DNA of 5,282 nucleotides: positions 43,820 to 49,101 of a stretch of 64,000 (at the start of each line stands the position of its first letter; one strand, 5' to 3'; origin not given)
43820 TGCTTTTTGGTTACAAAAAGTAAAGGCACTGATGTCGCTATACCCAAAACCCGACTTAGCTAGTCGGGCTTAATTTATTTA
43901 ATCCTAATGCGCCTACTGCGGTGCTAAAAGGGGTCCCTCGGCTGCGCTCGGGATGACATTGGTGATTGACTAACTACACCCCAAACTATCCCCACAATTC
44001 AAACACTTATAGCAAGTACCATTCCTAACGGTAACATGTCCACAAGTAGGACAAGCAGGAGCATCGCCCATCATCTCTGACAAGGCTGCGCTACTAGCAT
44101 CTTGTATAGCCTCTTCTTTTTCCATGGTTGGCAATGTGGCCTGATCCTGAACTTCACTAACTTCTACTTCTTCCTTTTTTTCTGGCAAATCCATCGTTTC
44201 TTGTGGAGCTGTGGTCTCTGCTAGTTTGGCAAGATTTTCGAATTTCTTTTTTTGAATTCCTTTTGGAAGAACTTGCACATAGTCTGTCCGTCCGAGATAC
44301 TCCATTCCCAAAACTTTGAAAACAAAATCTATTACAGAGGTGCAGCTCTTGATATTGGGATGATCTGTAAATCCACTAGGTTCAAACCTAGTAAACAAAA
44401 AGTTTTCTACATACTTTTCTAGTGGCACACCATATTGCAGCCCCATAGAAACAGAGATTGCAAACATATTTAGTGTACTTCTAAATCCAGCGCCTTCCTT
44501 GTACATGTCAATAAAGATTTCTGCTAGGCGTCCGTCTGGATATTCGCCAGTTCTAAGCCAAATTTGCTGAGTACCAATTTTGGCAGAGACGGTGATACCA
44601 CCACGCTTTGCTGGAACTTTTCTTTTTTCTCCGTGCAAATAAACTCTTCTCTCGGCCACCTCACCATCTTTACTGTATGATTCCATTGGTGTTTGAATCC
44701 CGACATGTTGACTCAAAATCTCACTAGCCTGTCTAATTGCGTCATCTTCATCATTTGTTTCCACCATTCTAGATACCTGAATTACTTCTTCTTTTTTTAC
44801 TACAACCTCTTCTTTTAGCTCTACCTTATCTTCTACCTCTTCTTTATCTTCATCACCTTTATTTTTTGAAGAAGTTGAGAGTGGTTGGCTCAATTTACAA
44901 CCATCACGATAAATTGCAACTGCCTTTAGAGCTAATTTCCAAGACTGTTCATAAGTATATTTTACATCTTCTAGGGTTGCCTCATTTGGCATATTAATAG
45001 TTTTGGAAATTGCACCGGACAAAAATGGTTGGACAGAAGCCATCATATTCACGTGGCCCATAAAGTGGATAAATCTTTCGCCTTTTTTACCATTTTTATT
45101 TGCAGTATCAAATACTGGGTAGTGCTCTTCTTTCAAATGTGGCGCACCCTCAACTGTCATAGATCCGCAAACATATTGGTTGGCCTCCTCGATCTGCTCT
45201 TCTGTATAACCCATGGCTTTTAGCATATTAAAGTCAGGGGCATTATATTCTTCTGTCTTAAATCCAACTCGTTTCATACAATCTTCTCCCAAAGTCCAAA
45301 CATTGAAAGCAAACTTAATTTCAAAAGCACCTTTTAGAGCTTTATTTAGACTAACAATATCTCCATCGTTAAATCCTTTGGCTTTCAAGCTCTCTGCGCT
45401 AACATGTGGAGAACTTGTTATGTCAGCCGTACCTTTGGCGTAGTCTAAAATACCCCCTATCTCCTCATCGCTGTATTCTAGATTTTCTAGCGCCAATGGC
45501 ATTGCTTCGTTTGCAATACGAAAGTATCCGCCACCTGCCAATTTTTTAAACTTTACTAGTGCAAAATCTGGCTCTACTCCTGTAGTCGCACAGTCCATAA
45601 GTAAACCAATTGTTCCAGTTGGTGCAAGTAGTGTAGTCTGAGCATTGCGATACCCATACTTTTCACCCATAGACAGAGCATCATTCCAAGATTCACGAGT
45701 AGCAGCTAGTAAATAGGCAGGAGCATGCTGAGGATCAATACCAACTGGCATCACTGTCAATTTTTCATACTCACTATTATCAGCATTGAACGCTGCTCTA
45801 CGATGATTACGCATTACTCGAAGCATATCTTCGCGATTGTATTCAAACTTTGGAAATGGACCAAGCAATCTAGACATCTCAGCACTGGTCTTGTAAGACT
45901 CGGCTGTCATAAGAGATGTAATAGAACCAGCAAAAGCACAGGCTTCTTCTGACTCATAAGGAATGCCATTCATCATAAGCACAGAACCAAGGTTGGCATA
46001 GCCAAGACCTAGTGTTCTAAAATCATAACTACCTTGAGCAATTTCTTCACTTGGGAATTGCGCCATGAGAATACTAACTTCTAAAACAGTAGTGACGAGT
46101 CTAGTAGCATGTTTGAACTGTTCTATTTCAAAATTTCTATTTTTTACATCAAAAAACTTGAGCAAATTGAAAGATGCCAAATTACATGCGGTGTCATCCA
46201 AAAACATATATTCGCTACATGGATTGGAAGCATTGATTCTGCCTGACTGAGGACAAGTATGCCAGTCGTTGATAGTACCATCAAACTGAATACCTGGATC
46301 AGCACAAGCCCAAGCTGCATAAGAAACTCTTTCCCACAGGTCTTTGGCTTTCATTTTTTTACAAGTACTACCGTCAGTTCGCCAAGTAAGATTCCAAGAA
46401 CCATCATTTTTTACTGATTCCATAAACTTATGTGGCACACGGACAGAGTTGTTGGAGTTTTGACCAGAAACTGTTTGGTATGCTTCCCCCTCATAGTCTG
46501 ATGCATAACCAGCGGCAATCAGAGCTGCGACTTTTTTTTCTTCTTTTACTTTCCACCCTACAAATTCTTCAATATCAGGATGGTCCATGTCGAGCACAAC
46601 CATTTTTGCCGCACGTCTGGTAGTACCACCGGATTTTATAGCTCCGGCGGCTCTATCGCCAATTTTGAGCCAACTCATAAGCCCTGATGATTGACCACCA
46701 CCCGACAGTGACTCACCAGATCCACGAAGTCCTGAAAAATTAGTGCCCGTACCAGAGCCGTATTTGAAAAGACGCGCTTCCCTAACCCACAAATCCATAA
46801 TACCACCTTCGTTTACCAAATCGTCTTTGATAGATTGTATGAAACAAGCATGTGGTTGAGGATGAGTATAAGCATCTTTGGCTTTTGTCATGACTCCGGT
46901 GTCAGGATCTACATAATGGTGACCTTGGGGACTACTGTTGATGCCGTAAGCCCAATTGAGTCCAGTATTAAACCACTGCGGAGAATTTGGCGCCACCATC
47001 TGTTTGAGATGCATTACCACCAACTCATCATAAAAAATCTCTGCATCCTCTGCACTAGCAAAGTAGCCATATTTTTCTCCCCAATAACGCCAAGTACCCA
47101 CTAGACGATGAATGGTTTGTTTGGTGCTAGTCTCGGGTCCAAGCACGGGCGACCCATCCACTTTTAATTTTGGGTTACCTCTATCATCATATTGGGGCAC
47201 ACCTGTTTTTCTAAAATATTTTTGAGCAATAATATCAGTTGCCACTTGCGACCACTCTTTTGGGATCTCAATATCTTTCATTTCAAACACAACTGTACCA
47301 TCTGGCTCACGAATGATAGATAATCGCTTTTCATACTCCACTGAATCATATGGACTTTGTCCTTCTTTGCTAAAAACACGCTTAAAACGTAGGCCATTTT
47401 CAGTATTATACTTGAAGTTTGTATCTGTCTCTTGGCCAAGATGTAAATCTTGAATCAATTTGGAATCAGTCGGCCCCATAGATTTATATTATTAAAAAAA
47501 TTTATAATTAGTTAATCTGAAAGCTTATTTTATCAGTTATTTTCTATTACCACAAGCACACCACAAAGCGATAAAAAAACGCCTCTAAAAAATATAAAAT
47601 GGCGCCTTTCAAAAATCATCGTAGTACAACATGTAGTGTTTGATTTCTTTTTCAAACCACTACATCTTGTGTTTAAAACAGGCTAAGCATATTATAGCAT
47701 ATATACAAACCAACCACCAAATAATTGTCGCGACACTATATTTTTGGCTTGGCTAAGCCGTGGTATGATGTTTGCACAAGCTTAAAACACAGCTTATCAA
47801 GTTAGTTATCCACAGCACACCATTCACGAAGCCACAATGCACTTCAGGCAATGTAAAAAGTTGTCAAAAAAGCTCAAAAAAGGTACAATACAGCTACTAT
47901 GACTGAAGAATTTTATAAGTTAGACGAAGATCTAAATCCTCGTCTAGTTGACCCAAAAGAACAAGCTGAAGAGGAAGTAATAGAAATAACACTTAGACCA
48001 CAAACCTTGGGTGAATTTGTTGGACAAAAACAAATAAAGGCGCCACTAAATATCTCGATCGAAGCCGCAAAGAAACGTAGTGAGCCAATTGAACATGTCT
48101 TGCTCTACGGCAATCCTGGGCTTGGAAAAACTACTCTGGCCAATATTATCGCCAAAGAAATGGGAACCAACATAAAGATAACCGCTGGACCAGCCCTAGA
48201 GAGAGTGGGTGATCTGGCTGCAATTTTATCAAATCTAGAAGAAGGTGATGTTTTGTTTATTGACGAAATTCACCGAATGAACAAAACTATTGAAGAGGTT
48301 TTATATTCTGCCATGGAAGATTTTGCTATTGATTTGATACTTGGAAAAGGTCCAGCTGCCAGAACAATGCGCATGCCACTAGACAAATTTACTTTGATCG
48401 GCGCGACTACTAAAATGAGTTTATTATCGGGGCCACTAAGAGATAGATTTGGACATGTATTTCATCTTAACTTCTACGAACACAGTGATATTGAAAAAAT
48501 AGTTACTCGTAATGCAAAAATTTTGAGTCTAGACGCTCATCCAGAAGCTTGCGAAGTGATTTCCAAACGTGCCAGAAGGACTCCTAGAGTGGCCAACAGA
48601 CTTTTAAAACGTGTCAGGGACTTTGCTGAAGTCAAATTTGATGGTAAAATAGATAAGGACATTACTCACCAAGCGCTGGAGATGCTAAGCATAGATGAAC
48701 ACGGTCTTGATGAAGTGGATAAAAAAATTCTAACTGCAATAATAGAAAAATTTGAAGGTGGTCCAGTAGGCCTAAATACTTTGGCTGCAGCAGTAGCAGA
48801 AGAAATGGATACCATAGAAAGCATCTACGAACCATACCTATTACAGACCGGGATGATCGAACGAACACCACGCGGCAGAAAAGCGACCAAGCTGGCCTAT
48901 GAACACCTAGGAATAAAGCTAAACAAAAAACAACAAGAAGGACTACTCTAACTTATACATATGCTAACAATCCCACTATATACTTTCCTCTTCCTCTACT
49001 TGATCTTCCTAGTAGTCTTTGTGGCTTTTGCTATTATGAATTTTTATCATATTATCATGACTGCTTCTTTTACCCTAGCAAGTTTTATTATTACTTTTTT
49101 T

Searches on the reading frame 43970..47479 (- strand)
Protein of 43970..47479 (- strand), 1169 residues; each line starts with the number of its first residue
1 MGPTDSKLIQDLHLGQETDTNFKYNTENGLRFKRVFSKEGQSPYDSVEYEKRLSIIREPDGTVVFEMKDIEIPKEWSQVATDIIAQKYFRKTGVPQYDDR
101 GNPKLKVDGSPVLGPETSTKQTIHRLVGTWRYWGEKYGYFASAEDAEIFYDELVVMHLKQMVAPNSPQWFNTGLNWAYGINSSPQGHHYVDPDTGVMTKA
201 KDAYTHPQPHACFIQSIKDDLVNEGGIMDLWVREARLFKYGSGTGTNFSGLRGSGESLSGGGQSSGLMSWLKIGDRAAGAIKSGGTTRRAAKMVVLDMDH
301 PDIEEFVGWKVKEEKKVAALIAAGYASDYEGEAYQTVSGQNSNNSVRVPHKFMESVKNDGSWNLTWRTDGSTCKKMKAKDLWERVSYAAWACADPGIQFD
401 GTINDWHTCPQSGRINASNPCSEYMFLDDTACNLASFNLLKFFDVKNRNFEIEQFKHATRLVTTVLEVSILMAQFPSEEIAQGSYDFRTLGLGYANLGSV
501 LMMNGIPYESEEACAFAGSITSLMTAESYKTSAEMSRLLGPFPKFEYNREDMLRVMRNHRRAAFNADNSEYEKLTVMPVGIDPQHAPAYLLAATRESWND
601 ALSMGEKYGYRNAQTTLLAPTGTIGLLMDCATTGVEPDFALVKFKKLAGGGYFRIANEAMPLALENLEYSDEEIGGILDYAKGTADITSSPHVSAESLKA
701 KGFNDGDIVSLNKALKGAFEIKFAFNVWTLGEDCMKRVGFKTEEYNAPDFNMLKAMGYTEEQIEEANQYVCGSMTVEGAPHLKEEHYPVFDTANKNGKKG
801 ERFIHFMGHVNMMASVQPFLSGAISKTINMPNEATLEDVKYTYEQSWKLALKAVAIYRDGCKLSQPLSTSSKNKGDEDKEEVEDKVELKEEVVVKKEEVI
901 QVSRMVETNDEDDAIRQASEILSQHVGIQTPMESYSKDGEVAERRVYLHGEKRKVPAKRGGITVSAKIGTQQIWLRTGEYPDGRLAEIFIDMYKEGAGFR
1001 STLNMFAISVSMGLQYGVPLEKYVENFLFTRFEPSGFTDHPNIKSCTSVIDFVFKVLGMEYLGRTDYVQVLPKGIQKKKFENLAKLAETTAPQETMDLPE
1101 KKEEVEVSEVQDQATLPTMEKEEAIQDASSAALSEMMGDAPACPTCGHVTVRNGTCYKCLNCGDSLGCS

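Call 71: search_protein_families(library=pfam, proteins=[window:43970-47479:-], max_evalue=0.0001)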
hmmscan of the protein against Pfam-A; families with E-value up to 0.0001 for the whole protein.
window:43970-47479:- (1169 aa): 3 families
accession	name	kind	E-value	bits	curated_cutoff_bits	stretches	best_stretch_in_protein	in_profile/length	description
PF02867.20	Ribonuc_red_lgC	-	9.2e-131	437.5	23.9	2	211-696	2-459/523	Ribonucleotide reductase, barrel domain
PF08471.15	Ribonuc_red_2_N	-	6.5e-39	132.7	27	1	60-160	1-103/103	Class II vitamin B12-dependent ribonucleotide reductase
PF12637.14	TSCPD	-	7.9e-08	32.9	22.8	1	968-1058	9-85/88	TSCPD domain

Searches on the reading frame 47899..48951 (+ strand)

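Call 28: search_protein_families(library=pfam, proteins=[window:47899-48951:+], max_evalue=0.0001)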
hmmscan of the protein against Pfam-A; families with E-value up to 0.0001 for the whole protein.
window:47899-48951:+ (350 aa): 11 families
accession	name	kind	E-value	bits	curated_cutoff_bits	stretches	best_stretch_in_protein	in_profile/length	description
PF05496.18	RuvB_N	-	3e-76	255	27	1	32-190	1-159/159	Holliday junction DNA helicase RuvB P-loop domain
PF17864.7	AAA_lid_4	-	9.4e-27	93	27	1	193-266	1-74/74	RuvB AAA lid domain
PF05491.19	RuvB_C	-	1.3e-26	92.7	24.7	1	267-337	1-71/72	RuvB C-terminal winged helix domain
PF00004.35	AAA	-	1.5e-21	77.7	21.2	1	67-190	1-129/131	ATPase family associated with various cellular activities (AAA)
PF07728.20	AAA_5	-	6.7e-10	39.5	22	1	66-184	1-139/139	AAA domain (dynein-related subfamily)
PF14532.12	Sigma54_activ_2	-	7.8e-06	26.6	25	1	42-138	2-92/138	Sigma-54 interaction domain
PF13191.12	AAA_16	-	1.2e-05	26.3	32.6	0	52-91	14-51/167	AAA ATPase domain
PF01078.27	Mg_chelatase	-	1.8e-05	24.7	20.3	0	40-85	5-43/207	Magnesium chelatase, subunit ChlI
PF20720.3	nSTAND3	-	4.1e-05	23.8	27.2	1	54-123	7-73/155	Novel STAND NTPase 3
PF06068.19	TIP49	-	4.1e-05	23.4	23.8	0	38-95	24-81/347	TIP49 P-loop domain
PF00910.28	RNA_helicase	-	6.3e-05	23.8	21.5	0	67-137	1-66/105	RNA helicase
